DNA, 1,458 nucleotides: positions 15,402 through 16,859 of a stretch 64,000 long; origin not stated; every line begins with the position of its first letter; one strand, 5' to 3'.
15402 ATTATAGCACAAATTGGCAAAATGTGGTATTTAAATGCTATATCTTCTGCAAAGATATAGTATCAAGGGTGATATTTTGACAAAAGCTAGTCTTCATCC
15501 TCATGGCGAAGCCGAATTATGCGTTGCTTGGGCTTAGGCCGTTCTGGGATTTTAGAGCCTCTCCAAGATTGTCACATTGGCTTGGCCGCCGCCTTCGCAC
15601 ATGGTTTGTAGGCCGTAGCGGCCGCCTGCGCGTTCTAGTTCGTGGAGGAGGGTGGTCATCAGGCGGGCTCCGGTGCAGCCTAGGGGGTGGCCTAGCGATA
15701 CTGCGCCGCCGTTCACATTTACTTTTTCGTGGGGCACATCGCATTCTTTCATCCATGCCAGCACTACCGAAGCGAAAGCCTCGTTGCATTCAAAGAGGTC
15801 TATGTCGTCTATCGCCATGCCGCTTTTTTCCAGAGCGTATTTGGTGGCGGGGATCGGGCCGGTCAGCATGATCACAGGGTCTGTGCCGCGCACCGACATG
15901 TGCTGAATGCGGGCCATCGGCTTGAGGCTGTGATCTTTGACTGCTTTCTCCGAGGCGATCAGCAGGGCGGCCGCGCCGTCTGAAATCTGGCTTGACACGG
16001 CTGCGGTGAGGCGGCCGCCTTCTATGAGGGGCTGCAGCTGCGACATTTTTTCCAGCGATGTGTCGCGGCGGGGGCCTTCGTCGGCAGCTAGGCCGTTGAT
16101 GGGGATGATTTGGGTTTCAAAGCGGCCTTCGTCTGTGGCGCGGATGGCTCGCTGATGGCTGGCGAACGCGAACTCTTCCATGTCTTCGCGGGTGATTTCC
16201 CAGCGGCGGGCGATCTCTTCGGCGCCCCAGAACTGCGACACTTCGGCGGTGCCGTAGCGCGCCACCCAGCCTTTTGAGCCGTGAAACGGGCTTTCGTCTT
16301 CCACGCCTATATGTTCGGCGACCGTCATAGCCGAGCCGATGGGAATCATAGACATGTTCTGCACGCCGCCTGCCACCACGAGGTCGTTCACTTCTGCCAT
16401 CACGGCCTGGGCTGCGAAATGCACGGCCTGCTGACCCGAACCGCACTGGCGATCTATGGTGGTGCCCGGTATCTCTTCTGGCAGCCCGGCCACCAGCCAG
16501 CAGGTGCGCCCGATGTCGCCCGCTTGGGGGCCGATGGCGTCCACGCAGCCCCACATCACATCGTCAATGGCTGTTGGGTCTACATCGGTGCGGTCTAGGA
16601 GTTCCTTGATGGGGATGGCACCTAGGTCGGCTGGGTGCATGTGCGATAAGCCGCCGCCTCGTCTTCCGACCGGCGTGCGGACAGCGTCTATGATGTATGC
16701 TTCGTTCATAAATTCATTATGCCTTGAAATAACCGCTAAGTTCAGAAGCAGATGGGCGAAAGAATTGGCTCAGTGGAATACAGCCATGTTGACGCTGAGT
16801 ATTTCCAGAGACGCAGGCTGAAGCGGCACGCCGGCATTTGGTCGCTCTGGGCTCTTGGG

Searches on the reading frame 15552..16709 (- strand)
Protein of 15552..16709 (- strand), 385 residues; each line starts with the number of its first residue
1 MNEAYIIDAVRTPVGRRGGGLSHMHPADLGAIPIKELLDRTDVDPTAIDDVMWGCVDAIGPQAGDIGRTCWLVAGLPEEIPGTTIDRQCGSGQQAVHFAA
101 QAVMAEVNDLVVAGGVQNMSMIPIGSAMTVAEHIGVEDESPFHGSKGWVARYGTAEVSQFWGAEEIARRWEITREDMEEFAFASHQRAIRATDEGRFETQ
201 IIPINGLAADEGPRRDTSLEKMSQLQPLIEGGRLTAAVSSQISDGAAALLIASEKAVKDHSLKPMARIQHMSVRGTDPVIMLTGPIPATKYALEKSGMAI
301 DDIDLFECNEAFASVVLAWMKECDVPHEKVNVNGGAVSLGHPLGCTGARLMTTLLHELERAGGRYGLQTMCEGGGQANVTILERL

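Call 16: find_related_loci(query=window:15552-16709:-, collection=genome_contigs, flank=8000)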
Query window:15552-16709:- (385 aa) in genome_contigs; peptide patterns used: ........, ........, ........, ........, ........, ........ (x = any residue, [..] = any of these).
600 stretches matched a pattern (row limit reached: there are more); 594 encode a relative of the query (tblastn E <= 1e-3); the best 80 are kept; 80 distinct loci.
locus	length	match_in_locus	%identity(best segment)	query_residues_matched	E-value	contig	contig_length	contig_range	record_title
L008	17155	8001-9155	95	1-385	0e+0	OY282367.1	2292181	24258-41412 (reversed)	MAG: uncultured Acidimicrobiales bacterium genome assembly, chromosome: 1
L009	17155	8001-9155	79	1-385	0e+0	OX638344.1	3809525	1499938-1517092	MAG: uncultured Acidimicrobiales bacterium isolate f043cee6-6750-45b5-b834-f9289512c0be genome assembly, chromosome: 1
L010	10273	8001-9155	78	1-385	0e+0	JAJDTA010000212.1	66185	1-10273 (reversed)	MAG: Acidimicrobiia bacterium isolate jk18x11bins.4 k141_576933, whole genome shotgun sequence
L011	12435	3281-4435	78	1-385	0e+0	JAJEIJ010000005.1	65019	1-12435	MAG: Acidimicrobiia bacterium isolate p16x65bins.37 k141_799662, whole genome shotgun sequence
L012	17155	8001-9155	78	1-385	0e+0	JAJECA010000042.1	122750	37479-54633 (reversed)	MAG: Acidimicrobiia bacterium isolate jk18x9bins.74 k141_16203, whole genome shotgun sequence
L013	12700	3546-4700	78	1-385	0e+0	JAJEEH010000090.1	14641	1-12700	MAG: Acidimicrobiia bacterium isolate p16x34bins.22 k141_607628, whole genome shotgun sequence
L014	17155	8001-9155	78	1-385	0e+0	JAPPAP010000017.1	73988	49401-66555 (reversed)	MAG: bacterium isolate IRC1_bin_38 NODE_346_length_73988_cov_36.6891, whole genome shotgun sequence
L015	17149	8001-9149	76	1-385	0e+0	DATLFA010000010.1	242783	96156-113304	MAG TPA_asm: Acidimicrobiales bacterium isolate SMAG_U14390 k141_2898156, whole genome shotgun sequence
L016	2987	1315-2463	73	1-385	0e+0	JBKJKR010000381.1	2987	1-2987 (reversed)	MAG: Acidimicrobiales bacterium isolate ant_bin.247 k117_6412685, whole genome shotgun sequence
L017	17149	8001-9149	75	1-385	0e+0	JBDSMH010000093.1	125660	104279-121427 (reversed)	MAG: Acidimicrobiales bacterium isolate cluster1_bin.389 k127_5726937, whole genome shotgun sequence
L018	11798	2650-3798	75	1-385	0e+0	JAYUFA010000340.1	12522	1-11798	MAG: Actinomycetota bacterium isolate GFS_7628 GFS_7628_339, whole genome shotgun sequence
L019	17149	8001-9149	73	1-385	0e+0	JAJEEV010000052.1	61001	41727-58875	MAG: Acidimicrobiia bacterium isolate p16x34bins.51 k141_868101, whole genome shotgun sequence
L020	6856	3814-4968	73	1-385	0e+0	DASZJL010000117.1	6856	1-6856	MAG TPA_asm: Acidimicrobiales bacterium isolate SMAG_U6628 k141_1285967, whole genome shotgun sequence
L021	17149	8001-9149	72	1-385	0e+0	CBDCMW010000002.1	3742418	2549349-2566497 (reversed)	MAG: Candidatus Aldehydirespirator sp. isolate e2a2a1f8-459e-4046-a8a7-43a5ecbda485 genome assembly, contig: contig_2, w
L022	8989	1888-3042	72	1-385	0e+0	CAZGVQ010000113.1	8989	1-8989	MAG TPA_asm: uncultured Acidimicrobiales bacterium isolate SRP114822_co3_21 genome assembly, contig: NODE_1298_length_89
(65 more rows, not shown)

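Call 47: search_protein_families(library=pfam, proteins=[L008:9208-9693:-, L008:9680-10216:-, L008:11175-11600:+, L008:12017-12451:-], max_evalue=0.01)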
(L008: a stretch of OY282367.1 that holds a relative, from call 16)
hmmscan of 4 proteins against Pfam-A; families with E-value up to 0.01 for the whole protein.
L008:9208-9693:- (161 aa): 1 family
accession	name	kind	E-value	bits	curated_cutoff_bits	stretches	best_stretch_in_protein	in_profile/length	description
PF05168.19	HEPN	-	0.0078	16.8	22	0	14-90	4-74/117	HEPN domain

L008:9680-10216:- (178 aa): 0 families

L008:11175-11600:+ (141 aa): 0 families

L008:12017-12451:- (144 aa): 0 families

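Call 68: search_protein_families(library=padloc, proteins=[L008:9208-9693:-, L008:9680-10216:-, L008:11175-11600:+, L008:12017-12451:-], max_evalue=0.01)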
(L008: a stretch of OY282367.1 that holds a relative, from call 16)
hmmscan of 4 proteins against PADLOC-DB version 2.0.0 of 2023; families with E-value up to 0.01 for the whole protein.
L008:9208-9693:- (161 aa): 0 families

L008:9680-10216:- (178 aa): 0 families

L008:11175-11600:+ (141 aa): 0 families

L008:12017-12451:- (144 aa): 0 families
